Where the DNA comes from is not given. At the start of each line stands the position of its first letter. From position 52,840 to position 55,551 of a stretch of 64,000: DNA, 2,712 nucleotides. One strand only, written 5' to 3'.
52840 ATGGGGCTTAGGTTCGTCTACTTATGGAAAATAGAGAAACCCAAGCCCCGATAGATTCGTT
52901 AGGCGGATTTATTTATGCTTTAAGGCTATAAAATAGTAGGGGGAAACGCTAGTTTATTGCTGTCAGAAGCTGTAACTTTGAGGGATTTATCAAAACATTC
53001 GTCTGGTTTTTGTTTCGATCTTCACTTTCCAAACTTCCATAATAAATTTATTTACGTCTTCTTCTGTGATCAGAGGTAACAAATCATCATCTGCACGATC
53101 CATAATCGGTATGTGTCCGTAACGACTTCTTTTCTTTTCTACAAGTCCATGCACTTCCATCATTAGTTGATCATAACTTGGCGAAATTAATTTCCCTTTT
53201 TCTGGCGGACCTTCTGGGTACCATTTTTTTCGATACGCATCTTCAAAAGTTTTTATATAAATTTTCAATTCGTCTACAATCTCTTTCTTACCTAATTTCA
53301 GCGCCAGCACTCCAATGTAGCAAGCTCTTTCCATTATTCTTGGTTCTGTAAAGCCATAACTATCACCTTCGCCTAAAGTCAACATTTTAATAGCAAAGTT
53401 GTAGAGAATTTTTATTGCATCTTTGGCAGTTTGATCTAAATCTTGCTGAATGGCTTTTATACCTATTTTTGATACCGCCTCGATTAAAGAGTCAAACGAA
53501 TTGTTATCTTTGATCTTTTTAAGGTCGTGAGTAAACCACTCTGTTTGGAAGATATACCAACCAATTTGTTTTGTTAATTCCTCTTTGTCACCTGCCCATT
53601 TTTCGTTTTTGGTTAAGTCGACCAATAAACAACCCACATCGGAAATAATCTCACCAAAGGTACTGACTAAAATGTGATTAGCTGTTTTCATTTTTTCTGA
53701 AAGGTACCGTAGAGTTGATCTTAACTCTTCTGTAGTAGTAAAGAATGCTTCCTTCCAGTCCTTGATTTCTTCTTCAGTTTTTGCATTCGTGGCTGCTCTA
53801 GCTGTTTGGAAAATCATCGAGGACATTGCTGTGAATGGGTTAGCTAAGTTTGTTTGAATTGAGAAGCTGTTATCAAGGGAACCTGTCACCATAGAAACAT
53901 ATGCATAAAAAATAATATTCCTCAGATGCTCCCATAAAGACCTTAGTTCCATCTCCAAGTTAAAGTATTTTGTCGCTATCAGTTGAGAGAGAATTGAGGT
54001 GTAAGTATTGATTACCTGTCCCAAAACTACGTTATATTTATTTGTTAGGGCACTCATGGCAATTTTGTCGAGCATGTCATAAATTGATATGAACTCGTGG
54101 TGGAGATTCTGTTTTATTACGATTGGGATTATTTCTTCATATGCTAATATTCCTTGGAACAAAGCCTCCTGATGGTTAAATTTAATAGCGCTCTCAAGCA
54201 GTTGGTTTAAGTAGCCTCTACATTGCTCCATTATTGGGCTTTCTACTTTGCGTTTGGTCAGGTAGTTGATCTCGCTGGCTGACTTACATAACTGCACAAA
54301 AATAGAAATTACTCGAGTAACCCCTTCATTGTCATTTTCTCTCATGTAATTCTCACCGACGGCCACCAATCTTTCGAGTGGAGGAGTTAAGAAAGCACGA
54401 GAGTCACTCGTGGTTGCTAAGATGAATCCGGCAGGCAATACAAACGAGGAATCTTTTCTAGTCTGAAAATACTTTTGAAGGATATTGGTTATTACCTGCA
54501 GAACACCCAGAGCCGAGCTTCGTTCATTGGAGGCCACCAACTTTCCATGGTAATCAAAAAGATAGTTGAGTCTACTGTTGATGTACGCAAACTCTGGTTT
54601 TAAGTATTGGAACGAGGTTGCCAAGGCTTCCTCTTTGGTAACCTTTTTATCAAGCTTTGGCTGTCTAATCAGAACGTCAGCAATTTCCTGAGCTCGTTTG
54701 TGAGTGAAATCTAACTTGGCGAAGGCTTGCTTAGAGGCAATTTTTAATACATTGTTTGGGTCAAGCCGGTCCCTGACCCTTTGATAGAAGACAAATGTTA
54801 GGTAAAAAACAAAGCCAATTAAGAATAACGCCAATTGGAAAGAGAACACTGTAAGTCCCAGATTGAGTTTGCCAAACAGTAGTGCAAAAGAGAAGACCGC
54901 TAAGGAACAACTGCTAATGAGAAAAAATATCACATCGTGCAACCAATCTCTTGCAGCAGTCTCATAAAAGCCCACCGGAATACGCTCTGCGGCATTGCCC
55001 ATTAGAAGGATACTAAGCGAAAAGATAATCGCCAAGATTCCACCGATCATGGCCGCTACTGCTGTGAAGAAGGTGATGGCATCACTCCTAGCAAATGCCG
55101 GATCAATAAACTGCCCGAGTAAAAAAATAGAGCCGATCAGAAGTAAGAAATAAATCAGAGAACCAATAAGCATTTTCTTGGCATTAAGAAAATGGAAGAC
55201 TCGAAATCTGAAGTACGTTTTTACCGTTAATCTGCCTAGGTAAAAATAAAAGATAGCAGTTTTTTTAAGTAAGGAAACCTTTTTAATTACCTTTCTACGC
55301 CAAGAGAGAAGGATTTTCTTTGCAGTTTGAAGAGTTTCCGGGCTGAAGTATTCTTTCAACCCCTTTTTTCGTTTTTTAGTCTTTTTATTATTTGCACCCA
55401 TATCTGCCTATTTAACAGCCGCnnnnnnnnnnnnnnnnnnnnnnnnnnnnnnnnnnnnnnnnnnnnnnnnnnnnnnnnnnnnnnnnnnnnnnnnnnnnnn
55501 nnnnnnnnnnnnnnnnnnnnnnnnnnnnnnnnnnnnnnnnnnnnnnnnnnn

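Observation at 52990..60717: Type III R-M operon flanked by an HTH-HNH protein and an 803-aa membrane protein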

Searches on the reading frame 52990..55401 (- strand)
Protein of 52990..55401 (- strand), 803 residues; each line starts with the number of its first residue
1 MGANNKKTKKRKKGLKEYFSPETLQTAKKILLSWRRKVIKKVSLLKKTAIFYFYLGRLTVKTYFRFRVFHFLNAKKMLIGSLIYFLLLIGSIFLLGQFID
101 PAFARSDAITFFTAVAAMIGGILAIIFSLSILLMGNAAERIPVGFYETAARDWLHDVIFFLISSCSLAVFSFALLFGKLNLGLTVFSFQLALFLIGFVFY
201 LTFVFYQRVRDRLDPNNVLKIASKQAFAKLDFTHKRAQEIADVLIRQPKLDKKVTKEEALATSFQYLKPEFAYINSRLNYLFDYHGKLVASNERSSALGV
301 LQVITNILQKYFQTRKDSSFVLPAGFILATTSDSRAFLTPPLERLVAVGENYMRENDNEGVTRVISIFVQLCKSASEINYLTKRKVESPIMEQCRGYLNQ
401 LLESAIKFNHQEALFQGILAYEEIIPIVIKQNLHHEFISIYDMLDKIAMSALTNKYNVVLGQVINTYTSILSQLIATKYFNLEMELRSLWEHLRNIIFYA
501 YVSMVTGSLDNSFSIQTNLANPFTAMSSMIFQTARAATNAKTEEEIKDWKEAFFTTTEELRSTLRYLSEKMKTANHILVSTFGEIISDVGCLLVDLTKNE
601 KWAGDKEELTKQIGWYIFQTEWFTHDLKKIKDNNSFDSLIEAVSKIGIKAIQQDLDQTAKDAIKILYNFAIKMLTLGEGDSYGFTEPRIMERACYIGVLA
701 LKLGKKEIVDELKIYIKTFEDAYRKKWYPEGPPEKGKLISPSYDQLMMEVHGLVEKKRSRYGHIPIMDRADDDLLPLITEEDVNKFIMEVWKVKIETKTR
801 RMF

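Call 4: search_protein_families(library=pfam, proteins=[window:52990-55401:-], max_evalue=0.01)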
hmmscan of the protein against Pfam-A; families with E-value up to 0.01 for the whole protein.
window:52990-55401:- (803 aa): 0 families

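Call 5: search_protein_families(library=padloc, proteins=[window:52990-55401:-], max_evalue=0.01)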
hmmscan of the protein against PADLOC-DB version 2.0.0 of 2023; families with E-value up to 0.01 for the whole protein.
window:52990-55401:- (803 aa): 0 families

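Call 8: search_protein_families(library=phrogs, proteins=[window:52990-55401:-], max_evalue=0.001)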
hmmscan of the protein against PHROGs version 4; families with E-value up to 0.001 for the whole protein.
window:52990-55401:- (803 aa): 0 families

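Call 11: find_homologous_proteins(query=window:52990-55401:-)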
Query window:52990-55401:- (803 aa): 61 proteins with E <= 0.001 among 8000 candidates.
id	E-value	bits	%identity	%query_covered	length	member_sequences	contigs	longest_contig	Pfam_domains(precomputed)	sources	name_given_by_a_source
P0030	0.0e+0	1673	94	100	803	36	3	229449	-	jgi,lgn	-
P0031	0.0e+0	1551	90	94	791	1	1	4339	-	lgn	-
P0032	0.0e+0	1452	80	99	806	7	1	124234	-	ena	-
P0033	0.0e+0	1438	82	97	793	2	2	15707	-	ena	-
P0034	0.0e+0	1432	80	97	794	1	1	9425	-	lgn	-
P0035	0.0e+0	1432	82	96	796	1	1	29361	-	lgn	-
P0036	0.0e+0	1395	79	97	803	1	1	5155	-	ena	-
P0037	0.0e+0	1313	75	96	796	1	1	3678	-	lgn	-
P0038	0.0e+0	1289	73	97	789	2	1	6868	-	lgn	-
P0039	0.0e+0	1286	74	97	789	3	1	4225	-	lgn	-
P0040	0.0e+0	1283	73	96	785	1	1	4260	-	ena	-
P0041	0.0e+0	1281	73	96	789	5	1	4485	-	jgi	-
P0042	0.0e+0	1273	73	97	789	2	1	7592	-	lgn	-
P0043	0.0e+0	1272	73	96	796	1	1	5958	-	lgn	-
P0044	0.0e+0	1260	73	96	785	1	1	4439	-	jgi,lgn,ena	-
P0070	1.9e-227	775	48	95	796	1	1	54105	-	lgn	-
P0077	4.4e-194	665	45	91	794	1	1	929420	-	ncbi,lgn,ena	-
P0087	2.6e-149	517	39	89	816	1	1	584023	-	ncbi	-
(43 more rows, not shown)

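Call 12: find_encoding_contigs(protein=P0032, flank=10000, max_places=3)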
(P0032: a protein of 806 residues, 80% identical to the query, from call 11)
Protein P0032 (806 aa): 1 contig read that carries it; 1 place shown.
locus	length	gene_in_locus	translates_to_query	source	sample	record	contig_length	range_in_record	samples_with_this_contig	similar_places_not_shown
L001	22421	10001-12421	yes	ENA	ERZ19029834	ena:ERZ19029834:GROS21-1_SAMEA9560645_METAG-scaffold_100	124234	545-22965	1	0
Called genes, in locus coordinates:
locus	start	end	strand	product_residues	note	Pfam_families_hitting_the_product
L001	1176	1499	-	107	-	PF05656:DUF805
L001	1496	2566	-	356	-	PF02463:SMC_N, PF13175:AAA_15, PF13476:AAA_23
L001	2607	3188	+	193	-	-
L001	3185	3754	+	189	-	-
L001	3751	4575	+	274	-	PF01909:NTP_transf_2 (weak)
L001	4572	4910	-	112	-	-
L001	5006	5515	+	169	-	PF00293:NUDIX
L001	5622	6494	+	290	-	PF01844:HNH, PF14279:HNH_5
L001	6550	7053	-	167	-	-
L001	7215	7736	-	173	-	-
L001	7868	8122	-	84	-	-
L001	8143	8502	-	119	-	-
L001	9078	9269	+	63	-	PF12728:HTH_17, PF13411:MerR_1, PF00376:MerR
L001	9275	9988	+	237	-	-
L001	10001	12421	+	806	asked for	-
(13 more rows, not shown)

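Call 13: find_encoding_contigs(protein=P0077, flank=10000, max_places=3)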
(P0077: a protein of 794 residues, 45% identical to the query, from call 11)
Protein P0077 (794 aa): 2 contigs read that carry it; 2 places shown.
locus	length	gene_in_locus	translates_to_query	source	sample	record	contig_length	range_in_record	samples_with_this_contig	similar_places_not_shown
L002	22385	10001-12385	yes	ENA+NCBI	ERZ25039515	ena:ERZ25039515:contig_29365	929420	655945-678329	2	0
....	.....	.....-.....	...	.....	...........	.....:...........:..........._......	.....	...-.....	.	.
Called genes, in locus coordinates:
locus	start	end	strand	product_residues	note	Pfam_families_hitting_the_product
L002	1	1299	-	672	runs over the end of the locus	PF07728:AAA_5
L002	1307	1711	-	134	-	-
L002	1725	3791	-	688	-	PF11775:CobT_C, PF00092:VWA (weak)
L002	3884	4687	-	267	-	-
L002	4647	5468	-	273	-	-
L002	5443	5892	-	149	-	-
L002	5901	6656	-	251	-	PF01555:N6_N4_Mtase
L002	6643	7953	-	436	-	PF02195:ParB_N, PF01555:N6_N4_Mtase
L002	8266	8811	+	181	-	-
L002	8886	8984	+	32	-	-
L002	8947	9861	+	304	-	PF14022:DUF4238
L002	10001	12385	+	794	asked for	-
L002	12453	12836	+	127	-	-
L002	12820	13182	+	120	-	-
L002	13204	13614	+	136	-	-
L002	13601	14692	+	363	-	-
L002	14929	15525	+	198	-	-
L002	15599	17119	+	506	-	PF05157:MshEN, PF00437:T2SSE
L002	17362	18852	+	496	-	PF01435:Peptidase_M48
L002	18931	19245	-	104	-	PF18895:T4SS_pilin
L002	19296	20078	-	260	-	PF18895:T4SS_pilin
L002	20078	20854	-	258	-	PF18895:T4SS_pilin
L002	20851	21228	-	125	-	PF18895:T4SS_pilin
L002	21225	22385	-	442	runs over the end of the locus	PF01547:SBP_bac_1, PF13416:SBP_bac_8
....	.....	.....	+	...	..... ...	-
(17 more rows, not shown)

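Call 14: find_encoding_contigs(protein=P0030, flank=10000, max_places=3)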
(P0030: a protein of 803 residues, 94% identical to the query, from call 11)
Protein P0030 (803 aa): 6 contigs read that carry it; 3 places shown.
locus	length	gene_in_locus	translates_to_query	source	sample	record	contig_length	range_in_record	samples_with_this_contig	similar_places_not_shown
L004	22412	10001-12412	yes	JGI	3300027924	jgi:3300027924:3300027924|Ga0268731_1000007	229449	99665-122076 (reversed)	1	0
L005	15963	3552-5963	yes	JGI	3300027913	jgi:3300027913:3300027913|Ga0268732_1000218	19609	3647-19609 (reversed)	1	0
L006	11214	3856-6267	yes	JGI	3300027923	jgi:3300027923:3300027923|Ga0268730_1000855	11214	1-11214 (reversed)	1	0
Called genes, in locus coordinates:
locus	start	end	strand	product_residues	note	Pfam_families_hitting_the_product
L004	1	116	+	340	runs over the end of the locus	PF02618:YceG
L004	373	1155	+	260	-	-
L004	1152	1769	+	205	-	-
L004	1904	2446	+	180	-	-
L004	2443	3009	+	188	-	-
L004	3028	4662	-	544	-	-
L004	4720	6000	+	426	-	PF00376:MerR, PF12728:HTH_17, PF13411:MerR_1, PF14279:HNH_5 (faint)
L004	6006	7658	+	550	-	PF03602:Cons_hypoth95 (faint), PF01555:N6_N4_Mtase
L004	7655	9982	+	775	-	PF04851:ResIII, PF19778:RE_endonuc (weak)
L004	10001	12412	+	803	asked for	-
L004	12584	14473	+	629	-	-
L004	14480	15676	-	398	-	PF07690:MFS_1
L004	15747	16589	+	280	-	PF00583:Acetyltransf_1, PF18014:Acetyltransf_18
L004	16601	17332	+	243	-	PF01411:tRNA-synt_2c, PF07973:tRNA_SAD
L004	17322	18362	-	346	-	PF01212:Beta_elim_lyase, PF00266:Aminotran_5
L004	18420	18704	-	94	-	PF01503:PRA-PH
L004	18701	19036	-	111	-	PF01502:PRA-CH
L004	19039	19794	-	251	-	PF00977:His_biosynth, PF01207:Dus (faint), PF03060:NMO (faint)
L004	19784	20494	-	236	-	PF00977:His_biosynth, PF01207:Dus (faint), PF03060:NMO (faint)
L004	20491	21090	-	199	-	PF00117:GATase, PF07685:GATase_3 (faint), PF01174:SNO (weak), PF07722:Peptidase_C26 (weak)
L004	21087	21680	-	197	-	PF00475:IGPD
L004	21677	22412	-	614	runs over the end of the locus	PF00155:Aminotran_1_2, PF00266:Aminotran_5 (faint), PF13242:Hydrolase_like (faint), PF00702:Hydrolase, PF13419:HAD_2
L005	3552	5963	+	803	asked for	-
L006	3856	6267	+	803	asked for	-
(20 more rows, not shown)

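Call 15: find_encoding_contigs(protein=P0070, flank=10000, max_places=2)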
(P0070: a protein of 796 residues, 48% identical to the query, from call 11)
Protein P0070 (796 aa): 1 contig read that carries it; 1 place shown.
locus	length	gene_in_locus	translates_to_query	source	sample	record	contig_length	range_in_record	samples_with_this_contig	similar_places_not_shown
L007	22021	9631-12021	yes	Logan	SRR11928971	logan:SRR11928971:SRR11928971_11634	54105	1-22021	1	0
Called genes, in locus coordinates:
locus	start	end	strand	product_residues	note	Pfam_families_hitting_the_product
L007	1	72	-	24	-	?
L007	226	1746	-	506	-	PF00239:Resolvase, PF07508:Recombinase, PF13408:Zn_ribbon_recom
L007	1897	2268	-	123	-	-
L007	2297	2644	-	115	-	-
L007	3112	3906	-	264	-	-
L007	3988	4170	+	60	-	PF12728:HTH_17, PF13411:MerR_1, PF00376:MerR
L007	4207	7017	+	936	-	PF04313:HSDR_N (weak), PF00270:DEAD, PF04851:ResIII, PF18766:SWI2_SNF2, PF08463:EcoEI_R_C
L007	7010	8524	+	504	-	PF12161:HsdM_N, PF07669:Eco57I, PF02384:N6_Mtase, PF01170:UPF0020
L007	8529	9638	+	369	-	PF01420:Methylase_S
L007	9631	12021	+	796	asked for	-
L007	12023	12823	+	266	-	PF18730:HEPN_Cthe2314 (faint)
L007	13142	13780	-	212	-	-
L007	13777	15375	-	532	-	PF00239:Resolvase, PF07508:Recombinase, PF13408:Zn_ribbon_recom (weak)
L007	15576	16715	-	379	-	-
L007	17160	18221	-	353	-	-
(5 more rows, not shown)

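Call 16: find_encoding_contigs(protein=P0087, flank=10000, max_places=2)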
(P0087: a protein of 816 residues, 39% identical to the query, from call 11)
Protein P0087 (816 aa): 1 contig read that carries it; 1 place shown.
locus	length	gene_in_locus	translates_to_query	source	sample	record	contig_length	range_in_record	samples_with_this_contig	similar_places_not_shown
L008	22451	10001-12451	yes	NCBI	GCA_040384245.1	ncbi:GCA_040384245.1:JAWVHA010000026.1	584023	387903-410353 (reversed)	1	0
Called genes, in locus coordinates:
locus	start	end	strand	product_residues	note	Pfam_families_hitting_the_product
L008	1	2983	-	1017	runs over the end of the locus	PF00580:UvrD-helicase, PF13245:AAA_19, PF13604:AAA_30 (faint), PF21445:ADDB_N (weak), PF13538:UvrD_C_2 (faint), PF13361:UvrD_C, PF12705:PDDEXK_1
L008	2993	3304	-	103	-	-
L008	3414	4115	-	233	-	-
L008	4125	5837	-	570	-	PF00749:tRNA-synt_1c, PF19269:Anticodon_2 (weak)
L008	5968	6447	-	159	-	-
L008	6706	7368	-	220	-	-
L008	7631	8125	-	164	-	-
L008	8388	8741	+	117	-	-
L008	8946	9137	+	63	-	-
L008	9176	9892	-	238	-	PF18165:pP_pnuc_1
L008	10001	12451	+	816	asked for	-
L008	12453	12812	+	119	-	-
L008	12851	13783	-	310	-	-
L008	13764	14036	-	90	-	PF13560:HTH_31, PF12844:HTH_19, PF01381:HTH_3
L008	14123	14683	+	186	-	-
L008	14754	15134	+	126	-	-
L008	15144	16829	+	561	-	PF00239:Resolvase, PF07508:Recombinase (weak), PF13408:Zn_ribbon_recom (weak)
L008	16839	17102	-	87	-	PF01541:GIY-YIG, PF10544:T5orf172 (weak)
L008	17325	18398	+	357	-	PF00154:RecA_N, PF06745:ATPase (faint), PF08423:Rad51, PF21096:RecA_C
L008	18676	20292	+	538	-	PF12072:RNase_Y_N, PF01966:HD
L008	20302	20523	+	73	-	PF03840:SecG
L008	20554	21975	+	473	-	PF00496:SBP_bac_5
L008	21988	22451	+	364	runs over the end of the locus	PF01820:Dala_Dala_lig_N, PF02222:ATP-grasp, PF07478:Dala_Dala_lig_C, PF02786:CPSase_L_D2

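Call 26: search_protein_families(library=ncbifam, proteins=[window:52990-55401:-], max_evalue=0.01)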
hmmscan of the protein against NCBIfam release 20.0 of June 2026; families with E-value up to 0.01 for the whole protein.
window:52990-55401:- (803 aa): 0 families

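Call 34: find_related_loci(query=A1, collection=genome_contigs, flank=10000)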
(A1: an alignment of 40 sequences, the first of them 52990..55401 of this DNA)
Query A1 (803 aa) in genome_contigs; peptide patterns used: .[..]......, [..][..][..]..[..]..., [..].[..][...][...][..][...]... (x = any residue, [..] = any of these).
95 stretches matched a pattern; 17 encode a relative of the query (tblastn E <= 1e-3); 16 distinct loci.
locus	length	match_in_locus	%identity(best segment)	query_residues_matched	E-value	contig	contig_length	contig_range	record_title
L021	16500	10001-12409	94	1-803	0e+0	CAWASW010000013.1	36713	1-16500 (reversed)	MAG: Candidatus Woesebacteria bacterium isolate MFD02832.bin.1.153 genome assembly, contig: contig_41422, whole genome s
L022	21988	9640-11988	91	10-799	0e+0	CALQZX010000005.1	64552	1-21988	MAG: Parcubacteria group bacterium isolate MiH-14oct19-109 genome assembly, contig: MiH-14oct19-C631, whole genome shotg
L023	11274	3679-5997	72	27-797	0e+0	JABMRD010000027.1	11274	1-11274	MAG: Actinomycetota bacterium isolate bin.63 k141_1030761, whole genome shotgun sequence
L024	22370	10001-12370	68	11-803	0e+0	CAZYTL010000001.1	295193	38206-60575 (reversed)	MAG TPA_asm: uncultured Gammaproteobacteria bacterium isolate SRP323688_co1_138 genome assembly, contig: NODE_51_length_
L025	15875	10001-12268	49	36-796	0e+0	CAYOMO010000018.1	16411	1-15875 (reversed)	MAG TPA_asm: uncultured Gammaproteobacteria bacterium isolate SRP292972_co1_31 genome assembly, contig: NODE_1550_length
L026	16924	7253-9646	68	6-803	0e+0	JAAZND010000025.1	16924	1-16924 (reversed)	MAG: Candidatus Beckwithbacteria bacterium isolate AS27yjCOA_127 38036_AS27, whole genome shotgun sequence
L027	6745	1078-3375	48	29-795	0e+0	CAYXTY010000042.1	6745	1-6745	MAG TPA_asm: uncultured Gammaproteobacteria bacterium isolate SRP286056_co1_91 genome assembly, contig: NODE_15739_lengt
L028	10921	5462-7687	48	51-796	0e+0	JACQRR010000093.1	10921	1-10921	MAG: Candidatus Roizmanbacteria bacterium isolate NC_groundwater_1364_Ag_S-0.2um_37_64 S_p2_S4_coassembly_k141_2117494,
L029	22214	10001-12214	45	63-794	0e+0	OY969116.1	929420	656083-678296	MAG: uncultured Candidatus Berkelbacteria bacterium isolate MFD04408.bin.c.6 genome assembly, chromosome: 1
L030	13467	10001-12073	43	98-795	0e+0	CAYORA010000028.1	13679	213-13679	MAG TPA_asm: uncultured Gammaproteobacteria bacterium isolate SRP170004_co1_164 genome assembly, contig: NODE_7115_lengt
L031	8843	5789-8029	39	52-800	2e-166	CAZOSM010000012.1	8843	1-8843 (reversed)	MAG TPA_asm: uncultured Gammaproteobacteria bacterium isolate SRP144015_co1_109 genome assembly, contig: NODE_3554_lengt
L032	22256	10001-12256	37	45-793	2e-154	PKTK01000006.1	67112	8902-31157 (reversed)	MAG: Candidatus Parcubacteria bacterium isolate BM705 sc_204, whole genome shotgun sequence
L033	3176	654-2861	35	84-803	1e-142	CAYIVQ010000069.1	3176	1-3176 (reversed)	MAG TPA_asm: uncultured Candidatus Saccharibacteria bacterium isolate ERP119705_co8_44 genome assembly, contig: NODE_367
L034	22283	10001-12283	36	35-796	2e-159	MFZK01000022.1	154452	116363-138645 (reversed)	MAG: Candidatus Roizmanbacteria bacterium RIFCSPHIGHO2_02_FULL_37_13b rifcsphigho2_02_scaffold_95, whole genome shotgun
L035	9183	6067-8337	41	41-791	9e-178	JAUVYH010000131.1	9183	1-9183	MAG: Candidatus Neomarinimicrobiota bacterium isolate CSMAG_1237 CSMAG_1237_k141_2027777_length_9183_cov_6.9854, whole g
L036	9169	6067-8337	41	41-791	9e-178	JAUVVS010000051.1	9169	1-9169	MAG: Deltaproteobacteria bacterium isolate CSMAG_1170 CSMAG_1170_k127_5448926_length_9169_cov_10.1847, whole genome shot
